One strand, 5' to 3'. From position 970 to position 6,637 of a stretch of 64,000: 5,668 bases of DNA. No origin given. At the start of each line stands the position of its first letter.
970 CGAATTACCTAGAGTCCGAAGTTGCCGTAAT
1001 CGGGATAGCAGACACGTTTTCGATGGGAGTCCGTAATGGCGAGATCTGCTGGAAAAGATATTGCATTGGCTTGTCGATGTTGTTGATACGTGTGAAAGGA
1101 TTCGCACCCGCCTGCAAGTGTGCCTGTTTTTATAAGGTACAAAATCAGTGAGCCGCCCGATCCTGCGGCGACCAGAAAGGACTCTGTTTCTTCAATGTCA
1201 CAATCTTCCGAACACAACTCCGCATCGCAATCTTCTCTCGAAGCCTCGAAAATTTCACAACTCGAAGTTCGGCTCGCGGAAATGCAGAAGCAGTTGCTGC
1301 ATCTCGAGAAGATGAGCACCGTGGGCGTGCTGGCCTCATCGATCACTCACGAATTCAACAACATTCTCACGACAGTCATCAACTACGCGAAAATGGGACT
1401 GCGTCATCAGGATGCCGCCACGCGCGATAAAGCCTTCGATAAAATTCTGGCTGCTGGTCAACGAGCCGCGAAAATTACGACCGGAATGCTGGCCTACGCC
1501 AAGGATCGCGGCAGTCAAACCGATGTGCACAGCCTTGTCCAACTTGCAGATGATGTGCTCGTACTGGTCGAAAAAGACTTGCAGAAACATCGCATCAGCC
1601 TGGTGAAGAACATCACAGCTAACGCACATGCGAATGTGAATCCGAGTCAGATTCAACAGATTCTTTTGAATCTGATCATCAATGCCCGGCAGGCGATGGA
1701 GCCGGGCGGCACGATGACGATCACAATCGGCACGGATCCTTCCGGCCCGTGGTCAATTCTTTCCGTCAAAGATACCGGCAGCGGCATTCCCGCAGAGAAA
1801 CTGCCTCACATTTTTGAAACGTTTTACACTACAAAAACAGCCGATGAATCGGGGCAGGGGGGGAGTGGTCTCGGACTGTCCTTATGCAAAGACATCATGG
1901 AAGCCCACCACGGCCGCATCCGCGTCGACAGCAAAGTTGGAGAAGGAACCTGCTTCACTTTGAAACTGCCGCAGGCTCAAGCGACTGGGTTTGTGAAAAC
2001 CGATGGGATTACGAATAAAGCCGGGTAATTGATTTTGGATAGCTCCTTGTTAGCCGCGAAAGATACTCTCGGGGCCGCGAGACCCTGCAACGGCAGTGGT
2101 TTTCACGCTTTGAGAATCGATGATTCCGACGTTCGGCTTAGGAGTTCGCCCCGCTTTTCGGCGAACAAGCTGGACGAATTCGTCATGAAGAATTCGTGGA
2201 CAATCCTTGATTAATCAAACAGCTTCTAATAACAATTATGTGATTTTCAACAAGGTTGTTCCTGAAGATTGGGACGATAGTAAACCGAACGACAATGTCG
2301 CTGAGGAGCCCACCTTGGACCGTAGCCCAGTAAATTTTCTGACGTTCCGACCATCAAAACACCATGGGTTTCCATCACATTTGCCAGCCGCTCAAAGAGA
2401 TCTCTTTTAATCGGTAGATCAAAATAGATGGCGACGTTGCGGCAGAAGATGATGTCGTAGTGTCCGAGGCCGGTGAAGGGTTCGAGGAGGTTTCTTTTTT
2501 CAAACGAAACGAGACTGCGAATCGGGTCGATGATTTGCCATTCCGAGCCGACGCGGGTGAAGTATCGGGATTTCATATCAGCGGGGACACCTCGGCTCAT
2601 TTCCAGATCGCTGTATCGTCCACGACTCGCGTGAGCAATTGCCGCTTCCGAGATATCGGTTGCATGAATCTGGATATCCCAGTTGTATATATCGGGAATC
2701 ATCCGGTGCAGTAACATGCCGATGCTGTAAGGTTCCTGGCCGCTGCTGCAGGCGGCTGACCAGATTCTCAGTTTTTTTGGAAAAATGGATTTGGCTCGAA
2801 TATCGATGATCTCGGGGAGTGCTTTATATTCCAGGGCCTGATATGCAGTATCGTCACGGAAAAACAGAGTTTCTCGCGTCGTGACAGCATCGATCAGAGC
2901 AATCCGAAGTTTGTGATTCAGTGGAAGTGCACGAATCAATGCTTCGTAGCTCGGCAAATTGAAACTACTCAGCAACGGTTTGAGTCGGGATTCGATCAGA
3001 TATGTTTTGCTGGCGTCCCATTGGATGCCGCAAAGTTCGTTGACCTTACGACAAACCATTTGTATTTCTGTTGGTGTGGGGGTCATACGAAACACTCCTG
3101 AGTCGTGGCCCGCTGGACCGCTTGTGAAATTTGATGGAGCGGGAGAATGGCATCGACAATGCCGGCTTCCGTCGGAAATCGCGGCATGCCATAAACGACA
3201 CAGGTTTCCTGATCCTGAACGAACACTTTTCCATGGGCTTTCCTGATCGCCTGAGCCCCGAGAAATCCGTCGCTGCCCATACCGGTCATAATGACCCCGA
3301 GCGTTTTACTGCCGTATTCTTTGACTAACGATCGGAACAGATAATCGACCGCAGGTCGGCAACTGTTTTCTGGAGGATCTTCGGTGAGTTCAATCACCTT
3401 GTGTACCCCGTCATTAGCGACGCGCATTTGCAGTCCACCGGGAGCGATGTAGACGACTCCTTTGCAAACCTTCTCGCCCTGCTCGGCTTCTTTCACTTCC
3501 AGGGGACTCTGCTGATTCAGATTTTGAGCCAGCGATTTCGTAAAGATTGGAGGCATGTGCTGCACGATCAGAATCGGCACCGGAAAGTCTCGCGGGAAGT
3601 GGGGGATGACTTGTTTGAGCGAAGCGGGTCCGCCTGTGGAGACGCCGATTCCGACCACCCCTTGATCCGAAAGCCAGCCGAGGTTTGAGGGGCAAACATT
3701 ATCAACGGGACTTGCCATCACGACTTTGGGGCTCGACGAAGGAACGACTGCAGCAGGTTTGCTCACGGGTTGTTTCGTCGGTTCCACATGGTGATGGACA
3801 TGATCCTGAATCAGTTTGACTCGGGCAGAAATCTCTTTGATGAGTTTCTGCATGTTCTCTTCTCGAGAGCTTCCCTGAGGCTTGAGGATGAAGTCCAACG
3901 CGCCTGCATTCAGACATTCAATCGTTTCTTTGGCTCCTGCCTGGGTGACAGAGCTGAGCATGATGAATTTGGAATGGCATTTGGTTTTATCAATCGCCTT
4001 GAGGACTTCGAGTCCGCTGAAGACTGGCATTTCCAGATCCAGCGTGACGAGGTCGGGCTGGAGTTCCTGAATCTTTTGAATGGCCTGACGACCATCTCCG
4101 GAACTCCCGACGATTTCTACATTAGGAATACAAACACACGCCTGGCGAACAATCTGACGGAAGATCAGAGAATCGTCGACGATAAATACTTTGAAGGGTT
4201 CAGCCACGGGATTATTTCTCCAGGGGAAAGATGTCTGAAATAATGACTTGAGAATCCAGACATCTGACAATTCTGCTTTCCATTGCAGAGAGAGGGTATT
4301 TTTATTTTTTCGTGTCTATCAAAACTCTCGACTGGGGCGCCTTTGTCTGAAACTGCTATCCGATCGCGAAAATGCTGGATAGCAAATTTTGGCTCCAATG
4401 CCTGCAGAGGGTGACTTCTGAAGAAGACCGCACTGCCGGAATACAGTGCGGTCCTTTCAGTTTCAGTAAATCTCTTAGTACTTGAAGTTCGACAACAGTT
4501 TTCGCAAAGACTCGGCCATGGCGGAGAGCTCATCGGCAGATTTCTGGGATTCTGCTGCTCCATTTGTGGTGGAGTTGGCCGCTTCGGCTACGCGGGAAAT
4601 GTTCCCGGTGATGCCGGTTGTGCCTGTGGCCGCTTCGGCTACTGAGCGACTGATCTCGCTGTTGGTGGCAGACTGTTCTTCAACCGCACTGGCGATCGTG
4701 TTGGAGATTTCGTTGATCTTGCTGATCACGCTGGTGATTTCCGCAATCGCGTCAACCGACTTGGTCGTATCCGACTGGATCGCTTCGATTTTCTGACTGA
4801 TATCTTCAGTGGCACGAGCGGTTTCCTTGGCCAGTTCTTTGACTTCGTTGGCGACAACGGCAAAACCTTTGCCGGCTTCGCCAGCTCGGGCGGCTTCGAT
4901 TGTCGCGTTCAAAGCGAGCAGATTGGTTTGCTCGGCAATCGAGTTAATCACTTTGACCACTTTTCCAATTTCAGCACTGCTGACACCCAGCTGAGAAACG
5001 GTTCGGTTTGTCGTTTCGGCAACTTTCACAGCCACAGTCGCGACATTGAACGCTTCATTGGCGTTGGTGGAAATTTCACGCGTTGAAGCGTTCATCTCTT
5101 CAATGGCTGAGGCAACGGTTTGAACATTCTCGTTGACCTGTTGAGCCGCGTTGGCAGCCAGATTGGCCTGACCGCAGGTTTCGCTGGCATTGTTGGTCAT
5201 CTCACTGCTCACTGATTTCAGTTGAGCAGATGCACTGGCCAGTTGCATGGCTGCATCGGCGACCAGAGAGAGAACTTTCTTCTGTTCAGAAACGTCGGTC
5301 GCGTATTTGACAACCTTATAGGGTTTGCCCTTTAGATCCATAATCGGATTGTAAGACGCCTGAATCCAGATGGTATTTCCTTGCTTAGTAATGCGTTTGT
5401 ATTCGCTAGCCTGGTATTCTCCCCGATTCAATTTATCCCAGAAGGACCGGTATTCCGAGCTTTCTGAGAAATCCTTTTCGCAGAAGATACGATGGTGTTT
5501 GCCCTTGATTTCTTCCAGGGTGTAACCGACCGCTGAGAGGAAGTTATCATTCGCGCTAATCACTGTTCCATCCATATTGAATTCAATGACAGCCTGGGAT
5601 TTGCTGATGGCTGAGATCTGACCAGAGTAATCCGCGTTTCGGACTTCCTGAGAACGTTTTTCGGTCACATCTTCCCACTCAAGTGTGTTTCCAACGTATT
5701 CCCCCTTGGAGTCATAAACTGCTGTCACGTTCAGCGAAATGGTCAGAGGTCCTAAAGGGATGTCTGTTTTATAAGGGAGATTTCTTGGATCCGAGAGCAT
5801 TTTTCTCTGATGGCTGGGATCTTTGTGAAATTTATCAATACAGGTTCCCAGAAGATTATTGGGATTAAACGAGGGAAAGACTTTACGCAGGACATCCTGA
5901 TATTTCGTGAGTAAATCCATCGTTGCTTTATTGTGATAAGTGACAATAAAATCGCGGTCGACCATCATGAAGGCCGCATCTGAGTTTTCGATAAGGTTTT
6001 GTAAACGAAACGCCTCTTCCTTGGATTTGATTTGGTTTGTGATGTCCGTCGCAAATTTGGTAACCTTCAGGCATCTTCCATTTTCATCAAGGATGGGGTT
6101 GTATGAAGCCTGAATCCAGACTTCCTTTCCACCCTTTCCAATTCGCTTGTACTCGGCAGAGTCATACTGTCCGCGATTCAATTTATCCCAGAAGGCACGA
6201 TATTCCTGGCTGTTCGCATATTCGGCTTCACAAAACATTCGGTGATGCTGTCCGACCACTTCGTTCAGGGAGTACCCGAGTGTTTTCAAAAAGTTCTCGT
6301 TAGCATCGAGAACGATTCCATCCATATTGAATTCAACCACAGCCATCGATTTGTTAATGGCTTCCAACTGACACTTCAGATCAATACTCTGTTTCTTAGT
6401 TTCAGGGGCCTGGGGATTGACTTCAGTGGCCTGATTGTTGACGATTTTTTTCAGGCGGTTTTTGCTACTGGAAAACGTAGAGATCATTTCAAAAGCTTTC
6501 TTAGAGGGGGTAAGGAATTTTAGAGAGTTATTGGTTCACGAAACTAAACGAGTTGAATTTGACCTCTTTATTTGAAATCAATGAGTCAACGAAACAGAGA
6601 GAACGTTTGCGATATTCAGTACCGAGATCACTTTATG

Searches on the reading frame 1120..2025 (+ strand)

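Call 47: search_protein_families(library=pfam, proteins=[window:1120-2025:+], max_evalue=0.0001)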
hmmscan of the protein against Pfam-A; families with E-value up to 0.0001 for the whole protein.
window:1120-2025:+ (302 aa): 2 families
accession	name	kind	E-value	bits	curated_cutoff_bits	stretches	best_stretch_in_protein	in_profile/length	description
PF02518.31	HATPase_c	-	1.4e-29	103.2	26.4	1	175-286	3-110/111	Histidine kinase-, DNA gyrase B-, and HSP90-like ATPase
PF00512.31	HisKA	-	1.4e-07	31.9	26.9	1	71-128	5-62/66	His Kinase A (phospho-acceptor) domain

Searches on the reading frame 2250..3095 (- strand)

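Call 47: search_protein_families(library=pfam, proteins=[window:2250-3095:-], max_evalue=0.0001)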
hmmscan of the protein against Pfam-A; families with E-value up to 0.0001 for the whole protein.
window:2250-3095:- (282 aa): 2 families
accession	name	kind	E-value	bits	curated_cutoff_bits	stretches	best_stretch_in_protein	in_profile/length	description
PF01739.24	CheR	-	1.8e-52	178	27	1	75-256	2-180/195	CheR methyltransferase, SAM binding domain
PF03705.20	CheR_N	-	1.7e-07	31.3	27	1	10-57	2-49/53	CheR methyltransferase, all-alpha domain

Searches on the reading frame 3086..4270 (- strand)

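Call 47: search_protein_families(library=pfam, proteins=[window:3086-4270:-], max_evalue=0.0001)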
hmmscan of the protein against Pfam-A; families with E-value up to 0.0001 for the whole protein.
window:3086-4270:- (395 aa): 2 families
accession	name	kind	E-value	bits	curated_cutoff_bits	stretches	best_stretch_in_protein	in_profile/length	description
PF01339.22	CheB_methylest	-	2.9e-65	219.7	24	1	206-384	1-173/174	CheB methylesterase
PF00072.30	Response_reg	-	2.8e-21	76.2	30.2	1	28-134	1-103/111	Response regulator receiver domain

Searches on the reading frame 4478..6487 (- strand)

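Call 47: search_protein_families(library=pfam, proteins=[window:4478-6487:-], max_evalue=0.0001)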
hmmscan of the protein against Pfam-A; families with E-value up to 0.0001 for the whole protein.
window:4478-6487:- (670 aa): 6 families
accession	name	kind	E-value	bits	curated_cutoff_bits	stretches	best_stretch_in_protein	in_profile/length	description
PF08447.18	PAS_3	-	4.3e-34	117.1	25.6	2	60-145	2-88/89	PAS fold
PF00015.26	MCPsignal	-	4.7e-32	111.6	34.6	1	475-635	3-170/172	Methyl-accepting chemotaxis protein (MCP) signalling domain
PF13426.13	PAS_9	-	3.9e-29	101.4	27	2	300-401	4-103/103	PAS domain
PF08448.16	PAS_4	-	1.5e-26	93.2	23.1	2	48-152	6-108/110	PAS fold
PF00989.32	PAS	-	3.2e-17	63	22.6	1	54-148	18-112/113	PAS fold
PF13188.13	PAS_8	-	2.2e-10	40.5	21.8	0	161-211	2-54/65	PAS domain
